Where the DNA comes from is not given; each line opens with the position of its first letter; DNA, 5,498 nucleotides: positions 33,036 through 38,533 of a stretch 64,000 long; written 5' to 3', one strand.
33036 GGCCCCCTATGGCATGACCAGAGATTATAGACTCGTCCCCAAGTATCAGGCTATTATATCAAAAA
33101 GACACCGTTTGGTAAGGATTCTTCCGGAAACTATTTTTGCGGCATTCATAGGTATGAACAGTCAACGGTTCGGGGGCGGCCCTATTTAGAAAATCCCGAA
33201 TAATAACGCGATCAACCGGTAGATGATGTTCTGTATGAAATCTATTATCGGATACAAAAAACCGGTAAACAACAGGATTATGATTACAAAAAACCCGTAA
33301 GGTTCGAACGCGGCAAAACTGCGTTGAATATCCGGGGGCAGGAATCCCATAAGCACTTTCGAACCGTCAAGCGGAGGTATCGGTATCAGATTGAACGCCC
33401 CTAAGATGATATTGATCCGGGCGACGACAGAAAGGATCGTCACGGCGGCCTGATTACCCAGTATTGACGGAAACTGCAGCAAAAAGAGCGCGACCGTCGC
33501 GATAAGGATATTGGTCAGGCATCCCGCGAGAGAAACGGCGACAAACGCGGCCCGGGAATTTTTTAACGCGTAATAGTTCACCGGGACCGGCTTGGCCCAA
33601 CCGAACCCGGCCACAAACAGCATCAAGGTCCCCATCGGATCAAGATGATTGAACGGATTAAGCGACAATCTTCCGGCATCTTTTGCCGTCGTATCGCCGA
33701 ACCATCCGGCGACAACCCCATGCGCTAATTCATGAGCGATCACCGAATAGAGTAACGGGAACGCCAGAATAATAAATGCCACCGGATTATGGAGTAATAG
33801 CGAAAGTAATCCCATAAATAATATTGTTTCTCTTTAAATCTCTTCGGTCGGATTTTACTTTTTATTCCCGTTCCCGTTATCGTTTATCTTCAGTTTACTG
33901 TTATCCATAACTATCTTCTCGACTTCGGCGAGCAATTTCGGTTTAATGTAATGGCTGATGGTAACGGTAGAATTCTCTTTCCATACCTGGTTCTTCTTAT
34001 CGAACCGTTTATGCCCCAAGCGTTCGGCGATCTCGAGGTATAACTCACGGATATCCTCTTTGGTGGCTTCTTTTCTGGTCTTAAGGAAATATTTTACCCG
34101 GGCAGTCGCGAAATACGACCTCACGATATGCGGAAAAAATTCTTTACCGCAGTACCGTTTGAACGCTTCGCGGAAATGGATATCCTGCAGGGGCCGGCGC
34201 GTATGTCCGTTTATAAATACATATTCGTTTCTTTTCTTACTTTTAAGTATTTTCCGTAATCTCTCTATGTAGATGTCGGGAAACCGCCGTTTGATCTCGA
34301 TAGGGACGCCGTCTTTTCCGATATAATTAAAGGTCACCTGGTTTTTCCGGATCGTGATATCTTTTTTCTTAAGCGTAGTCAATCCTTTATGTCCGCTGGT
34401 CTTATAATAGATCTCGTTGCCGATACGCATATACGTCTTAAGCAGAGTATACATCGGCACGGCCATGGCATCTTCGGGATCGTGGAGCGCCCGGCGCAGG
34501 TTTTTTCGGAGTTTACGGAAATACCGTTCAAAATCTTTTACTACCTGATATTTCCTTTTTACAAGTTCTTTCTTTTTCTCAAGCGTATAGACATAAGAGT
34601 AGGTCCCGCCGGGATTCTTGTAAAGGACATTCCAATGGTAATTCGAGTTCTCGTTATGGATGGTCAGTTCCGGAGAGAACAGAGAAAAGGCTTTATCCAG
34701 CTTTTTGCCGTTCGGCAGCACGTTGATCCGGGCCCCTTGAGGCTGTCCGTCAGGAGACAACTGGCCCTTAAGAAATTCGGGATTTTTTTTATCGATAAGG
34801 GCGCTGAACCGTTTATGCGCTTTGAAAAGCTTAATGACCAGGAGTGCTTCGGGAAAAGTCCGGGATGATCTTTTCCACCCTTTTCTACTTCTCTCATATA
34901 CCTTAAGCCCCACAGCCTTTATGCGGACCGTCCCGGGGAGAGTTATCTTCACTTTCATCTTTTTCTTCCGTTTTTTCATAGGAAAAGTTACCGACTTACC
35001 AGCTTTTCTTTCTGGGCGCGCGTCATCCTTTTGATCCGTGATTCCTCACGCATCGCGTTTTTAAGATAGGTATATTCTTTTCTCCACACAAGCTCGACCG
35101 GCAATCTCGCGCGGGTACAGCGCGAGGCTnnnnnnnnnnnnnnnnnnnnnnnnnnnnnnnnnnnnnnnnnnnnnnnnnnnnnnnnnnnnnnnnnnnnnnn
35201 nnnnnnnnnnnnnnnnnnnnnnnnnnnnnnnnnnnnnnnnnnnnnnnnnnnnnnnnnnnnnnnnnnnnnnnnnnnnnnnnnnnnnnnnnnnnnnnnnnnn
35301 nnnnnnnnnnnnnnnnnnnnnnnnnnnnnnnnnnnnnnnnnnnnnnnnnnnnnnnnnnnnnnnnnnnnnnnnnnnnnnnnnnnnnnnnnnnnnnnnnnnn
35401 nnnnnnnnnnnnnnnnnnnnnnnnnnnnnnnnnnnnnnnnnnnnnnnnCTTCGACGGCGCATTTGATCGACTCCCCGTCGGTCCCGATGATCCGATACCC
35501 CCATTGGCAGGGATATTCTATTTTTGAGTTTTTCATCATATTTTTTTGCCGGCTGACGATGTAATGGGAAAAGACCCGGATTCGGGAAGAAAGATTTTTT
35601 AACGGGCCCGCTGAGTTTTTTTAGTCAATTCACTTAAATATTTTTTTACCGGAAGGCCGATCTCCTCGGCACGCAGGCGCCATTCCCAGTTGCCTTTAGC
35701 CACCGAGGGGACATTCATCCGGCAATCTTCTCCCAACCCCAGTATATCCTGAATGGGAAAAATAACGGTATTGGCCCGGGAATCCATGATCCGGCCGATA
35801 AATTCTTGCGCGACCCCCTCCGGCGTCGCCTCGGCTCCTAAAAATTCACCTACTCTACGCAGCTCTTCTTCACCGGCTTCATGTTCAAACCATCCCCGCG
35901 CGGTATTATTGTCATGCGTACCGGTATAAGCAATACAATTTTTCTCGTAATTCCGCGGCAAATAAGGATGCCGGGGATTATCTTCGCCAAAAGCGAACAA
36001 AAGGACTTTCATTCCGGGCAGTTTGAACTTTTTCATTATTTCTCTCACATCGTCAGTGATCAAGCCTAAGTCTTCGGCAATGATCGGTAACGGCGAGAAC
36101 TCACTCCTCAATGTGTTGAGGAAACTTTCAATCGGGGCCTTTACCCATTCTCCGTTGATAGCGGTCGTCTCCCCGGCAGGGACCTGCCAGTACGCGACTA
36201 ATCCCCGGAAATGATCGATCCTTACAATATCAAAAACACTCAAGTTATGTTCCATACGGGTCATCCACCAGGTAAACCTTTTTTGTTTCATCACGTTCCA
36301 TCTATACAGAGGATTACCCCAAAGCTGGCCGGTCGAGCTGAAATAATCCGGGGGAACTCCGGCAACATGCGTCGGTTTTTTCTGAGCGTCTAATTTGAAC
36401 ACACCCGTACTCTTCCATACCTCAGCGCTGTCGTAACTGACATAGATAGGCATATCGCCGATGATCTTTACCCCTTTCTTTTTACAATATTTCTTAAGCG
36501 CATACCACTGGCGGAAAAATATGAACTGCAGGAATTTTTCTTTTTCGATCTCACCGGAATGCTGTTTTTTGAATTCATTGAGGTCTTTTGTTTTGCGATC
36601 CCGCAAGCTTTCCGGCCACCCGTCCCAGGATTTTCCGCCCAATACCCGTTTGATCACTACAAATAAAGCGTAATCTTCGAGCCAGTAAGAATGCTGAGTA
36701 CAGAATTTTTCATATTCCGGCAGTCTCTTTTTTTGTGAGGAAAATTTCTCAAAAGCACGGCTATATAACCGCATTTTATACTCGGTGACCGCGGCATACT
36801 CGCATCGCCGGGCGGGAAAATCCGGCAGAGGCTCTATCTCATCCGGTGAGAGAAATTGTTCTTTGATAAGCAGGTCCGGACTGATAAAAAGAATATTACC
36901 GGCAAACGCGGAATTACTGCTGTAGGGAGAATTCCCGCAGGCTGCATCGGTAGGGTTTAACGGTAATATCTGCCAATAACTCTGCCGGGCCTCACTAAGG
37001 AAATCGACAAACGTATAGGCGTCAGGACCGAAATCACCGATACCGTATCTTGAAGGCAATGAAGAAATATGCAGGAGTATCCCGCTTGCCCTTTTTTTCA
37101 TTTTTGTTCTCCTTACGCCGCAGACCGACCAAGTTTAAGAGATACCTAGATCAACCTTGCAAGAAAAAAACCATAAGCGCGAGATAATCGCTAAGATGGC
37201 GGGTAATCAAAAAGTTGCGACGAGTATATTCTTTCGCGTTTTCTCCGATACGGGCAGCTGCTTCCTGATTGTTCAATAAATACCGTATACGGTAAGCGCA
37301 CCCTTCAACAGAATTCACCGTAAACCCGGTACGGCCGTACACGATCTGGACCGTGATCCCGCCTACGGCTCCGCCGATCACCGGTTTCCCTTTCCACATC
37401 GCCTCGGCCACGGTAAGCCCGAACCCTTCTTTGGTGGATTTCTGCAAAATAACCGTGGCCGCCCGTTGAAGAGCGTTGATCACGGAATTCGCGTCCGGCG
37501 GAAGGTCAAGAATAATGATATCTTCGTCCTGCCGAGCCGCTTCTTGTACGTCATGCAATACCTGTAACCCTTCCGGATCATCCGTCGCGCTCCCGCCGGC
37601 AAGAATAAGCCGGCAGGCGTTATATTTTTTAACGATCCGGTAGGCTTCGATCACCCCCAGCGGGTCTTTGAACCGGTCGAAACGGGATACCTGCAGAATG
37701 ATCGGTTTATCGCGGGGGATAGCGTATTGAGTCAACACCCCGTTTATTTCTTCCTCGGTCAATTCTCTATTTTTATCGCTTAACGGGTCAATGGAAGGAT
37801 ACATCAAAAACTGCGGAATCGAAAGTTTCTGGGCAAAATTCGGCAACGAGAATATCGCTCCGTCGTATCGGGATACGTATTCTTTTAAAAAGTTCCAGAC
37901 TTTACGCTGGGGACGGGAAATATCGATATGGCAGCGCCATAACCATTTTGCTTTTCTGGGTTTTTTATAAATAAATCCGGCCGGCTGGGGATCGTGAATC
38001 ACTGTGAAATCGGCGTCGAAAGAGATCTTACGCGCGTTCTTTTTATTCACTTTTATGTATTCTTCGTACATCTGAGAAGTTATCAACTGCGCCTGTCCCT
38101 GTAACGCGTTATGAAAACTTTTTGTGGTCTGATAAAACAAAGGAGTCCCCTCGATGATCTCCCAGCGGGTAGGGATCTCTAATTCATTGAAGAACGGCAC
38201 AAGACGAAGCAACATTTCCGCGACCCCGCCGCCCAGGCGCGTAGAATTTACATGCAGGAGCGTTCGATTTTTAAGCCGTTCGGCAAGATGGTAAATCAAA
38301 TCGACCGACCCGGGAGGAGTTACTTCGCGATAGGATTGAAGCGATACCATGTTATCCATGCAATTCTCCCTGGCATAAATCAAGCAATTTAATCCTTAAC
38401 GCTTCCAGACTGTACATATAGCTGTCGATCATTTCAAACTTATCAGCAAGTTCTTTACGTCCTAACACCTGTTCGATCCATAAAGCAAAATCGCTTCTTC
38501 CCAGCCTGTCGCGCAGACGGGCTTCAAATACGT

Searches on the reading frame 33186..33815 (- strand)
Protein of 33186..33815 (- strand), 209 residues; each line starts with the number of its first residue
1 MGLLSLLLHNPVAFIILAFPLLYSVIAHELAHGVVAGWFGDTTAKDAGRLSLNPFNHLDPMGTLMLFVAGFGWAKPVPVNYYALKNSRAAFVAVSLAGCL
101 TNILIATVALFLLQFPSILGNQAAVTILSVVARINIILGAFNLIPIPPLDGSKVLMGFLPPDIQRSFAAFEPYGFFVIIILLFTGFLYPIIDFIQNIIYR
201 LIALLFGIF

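Call 67: search_protein_families(library=pfam, proteins=[window:33186-33815:-], max_evalue=0.0001)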
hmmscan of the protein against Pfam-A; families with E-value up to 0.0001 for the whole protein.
window:33186-33815:- (209 aa): 1 family
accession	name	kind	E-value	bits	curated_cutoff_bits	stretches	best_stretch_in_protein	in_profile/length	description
PF02163.28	Peptidase_M50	-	2.7e-12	46.9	27.2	1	122-160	157-195/221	Peptidase family M50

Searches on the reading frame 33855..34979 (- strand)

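Call 17: search_protein_families(library=pfam, proteins=[window:33855-34979:-], max_evalue=0.001)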
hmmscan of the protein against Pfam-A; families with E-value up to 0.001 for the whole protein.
window:33855-34979:- (374 aa): 1 family
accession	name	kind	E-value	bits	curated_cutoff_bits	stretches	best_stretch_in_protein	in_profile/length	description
PF01028.25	Topoisom_I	-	1.1e-16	61.3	23.7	1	138-331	7-203/228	Eukaryotic DNA topoisomerase I, catalytic core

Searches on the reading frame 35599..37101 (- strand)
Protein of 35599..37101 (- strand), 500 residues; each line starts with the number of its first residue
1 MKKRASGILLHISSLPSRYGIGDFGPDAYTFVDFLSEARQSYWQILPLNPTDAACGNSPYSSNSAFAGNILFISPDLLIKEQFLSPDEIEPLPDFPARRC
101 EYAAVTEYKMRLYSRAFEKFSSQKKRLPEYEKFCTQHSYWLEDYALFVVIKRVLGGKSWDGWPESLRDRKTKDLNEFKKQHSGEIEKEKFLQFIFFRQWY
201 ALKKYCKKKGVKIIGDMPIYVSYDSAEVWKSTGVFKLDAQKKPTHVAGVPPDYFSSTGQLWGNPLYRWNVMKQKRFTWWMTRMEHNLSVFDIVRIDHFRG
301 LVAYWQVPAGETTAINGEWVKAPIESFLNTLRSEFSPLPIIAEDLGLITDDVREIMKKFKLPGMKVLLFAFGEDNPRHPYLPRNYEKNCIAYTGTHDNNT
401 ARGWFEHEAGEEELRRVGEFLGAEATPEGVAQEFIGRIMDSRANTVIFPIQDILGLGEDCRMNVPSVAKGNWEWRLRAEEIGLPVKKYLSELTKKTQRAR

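Call 17: search_protein_families(library=pfam, proteins=[window:35599-37101:-], max_evalue=0.001)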
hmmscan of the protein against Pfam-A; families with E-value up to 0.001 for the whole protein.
window:35599-37101:- (500 aa): 1 family
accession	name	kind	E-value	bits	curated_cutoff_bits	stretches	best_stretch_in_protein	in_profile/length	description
PF02446.23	Glyco_hydro_77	-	3.1e-180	600.5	25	1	10-480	1-463/465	4-alpha-glucanotransferase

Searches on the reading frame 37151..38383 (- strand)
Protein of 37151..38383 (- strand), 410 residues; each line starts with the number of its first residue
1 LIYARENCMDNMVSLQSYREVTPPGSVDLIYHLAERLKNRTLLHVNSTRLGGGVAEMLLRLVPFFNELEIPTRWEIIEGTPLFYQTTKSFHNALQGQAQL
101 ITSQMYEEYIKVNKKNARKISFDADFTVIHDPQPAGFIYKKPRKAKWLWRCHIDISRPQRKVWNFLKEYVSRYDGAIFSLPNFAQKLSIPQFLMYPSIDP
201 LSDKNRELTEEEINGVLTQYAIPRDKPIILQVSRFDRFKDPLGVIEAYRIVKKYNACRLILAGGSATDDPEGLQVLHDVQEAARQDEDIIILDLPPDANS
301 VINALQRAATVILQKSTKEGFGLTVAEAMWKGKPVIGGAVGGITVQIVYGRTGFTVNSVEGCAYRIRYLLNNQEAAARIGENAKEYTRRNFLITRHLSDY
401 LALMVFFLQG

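Call 17: search_protein_families(library=pfam, proteins=[window:37151-38383:-], max_evalue=0.001)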
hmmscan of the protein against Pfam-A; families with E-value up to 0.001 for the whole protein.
window:37151-38383:- (410 aa): 4 families
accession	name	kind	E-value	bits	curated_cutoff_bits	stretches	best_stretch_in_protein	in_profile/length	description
PF21269.3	TreT_GT1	-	8e-54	181.7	27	1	44-185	1-144/144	Trehalose synthase, N-terminal domain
PF00534.26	Glycos_transf_1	-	2.6e-23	82.9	26.4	1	219-385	8-171/172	Glycosyl transferases group 1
PF13692.12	Glyco_trans_1_4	-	3.2e-13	50.6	27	1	227-372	2-142/142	Glycosyl transferases group 1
PF20706.3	GT4-conflict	-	5.5e-06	26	26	1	225-342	196-315/385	Family 4 Glycosyltransferase in conflict systems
